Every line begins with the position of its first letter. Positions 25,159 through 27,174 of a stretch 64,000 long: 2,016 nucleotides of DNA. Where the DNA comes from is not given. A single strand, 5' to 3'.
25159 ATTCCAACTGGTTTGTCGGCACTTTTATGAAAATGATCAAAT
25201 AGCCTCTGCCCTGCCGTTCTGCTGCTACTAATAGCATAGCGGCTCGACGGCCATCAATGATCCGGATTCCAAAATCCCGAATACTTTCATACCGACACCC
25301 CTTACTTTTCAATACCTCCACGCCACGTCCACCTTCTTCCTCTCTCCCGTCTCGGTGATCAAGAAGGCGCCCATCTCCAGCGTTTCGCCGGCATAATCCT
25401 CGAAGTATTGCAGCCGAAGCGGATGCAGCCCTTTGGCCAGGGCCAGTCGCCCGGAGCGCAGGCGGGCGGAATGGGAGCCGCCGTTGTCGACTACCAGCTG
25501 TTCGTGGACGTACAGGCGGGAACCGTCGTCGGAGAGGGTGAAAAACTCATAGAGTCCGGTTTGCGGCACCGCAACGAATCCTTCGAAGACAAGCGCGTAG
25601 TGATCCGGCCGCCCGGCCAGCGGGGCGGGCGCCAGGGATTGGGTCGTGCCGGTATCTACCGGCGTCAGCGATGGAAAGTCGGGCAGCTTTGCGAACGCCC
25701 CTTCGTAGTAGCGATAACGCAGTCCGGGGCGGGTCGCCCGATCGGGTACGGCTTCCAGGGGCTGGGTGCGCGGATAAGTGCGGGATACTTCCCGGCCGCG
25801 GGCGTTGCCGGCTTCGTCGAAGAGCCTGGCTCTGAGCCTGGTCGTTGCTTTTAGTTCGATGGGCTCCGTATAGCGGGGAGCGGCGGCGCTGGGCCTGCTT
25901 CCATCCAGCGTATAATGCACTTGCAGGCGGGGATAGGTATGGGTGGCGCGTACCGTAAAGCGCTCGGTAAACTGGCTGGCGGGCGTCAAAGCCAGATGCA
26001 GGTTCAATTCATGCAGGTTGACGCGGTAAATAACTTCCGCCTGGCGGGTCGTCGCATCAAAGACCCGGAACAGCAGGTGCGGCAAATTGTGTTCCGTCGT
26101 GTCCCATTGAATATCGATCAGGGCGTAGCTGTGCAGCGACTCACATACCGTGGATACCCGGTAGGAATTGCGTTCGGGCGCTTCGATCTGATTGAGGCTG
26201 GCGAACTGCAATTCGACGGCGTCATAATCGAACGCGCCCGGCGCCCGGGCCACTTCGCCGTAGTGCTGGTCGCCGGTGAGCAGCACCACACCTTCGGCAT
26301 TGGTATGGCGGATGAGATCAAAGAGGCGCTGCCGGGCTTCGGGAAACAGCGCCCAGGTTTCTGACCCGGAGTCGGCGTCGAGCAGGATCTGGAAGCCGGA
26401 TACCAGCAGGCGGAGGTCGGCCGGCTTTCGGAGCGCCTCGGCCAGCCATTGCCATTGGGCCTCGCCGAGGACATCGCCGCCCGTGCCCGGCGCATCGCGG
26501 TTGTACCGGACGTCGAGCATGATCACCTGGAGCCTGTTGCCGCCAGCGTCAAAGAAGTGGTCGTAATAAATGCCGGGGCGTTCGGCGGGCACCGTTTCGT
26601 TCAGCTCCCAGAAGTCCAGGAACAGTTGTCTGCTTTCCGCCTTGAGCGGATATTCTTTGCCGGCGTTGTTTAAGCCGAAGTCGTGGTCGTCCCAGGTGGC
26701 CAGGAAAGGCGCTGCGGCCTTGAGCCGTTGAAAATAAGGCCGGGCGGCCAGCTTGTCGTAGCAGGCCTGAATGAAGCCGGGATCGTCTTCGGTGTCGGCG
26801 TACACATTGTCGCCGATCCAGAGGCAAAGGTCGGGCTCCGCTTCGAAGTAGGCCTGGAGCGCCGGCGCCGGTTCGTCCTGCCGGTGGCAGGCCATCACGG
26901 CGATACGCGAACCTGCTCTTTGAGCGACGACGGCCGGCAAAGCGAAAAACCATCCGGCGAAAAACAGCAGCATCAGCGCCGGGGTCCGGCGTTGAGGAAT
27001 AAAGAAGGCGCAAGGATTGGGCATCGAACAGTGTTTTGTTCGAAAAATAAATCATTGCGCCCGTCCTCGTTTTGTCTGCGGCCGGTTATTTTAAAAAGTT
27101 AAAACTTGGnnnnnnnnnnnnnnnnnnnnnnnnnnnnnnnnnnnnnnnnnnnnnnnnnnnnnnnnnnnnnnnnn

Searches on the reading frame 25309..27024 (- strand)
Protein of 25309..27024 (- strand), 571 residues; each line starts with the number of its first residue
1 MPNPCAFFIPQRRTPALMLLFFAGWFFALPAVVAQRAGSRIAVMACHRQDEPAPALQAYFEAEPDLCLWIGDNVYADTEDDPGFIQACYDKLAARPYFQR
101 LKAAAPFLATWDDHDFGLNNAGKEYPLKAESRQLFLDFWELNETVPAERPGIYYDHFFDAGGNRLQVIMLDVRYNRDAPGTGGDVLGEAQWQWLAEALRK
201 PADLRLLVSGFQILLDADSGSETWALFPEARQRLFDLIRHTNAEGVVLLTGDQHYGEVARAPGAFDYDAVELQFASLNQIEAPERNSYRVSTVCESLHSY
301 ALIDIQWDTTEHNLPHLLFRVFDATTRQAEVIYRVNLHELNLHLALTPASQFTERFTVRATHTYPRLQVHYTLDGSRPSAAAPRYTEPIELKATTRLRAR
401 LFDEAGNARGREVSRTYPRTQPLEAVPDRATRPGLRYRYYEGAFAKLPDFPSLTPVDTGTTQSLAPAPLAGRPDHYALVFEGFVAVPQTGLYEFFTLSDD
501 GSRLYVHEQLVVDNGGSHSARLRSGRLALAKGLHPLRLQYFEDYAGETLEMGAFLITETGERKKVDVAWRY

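Call 23: search_protein_families(library=pfam, proteins=[window:25309-27024:-], max_evalue=0.001)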
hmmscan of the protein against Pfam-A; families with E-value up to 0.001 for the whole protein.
window:25309-27024:- (571 aa): 4 families
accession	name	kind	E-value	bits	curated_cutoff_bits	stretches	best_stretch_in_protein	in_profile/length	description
PF07691.17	PA14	-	6.8e-17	62.1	24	1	432-549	2-127/147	PA14 domain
PF09423.15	PhoD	-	7.7e-16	58.6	27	1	62-285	23-299/343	PhoD-like phosphatase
PF13290.12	CHB_HEX_C_1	-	1.2e-12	48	22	1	350-408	4-62/67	Chitobiase/beta-hexosaminidase C-terminal domain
PF13287.12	Fn3_assoc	-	2.1e-10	41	23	1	364-407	7-50/59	Fn3 associated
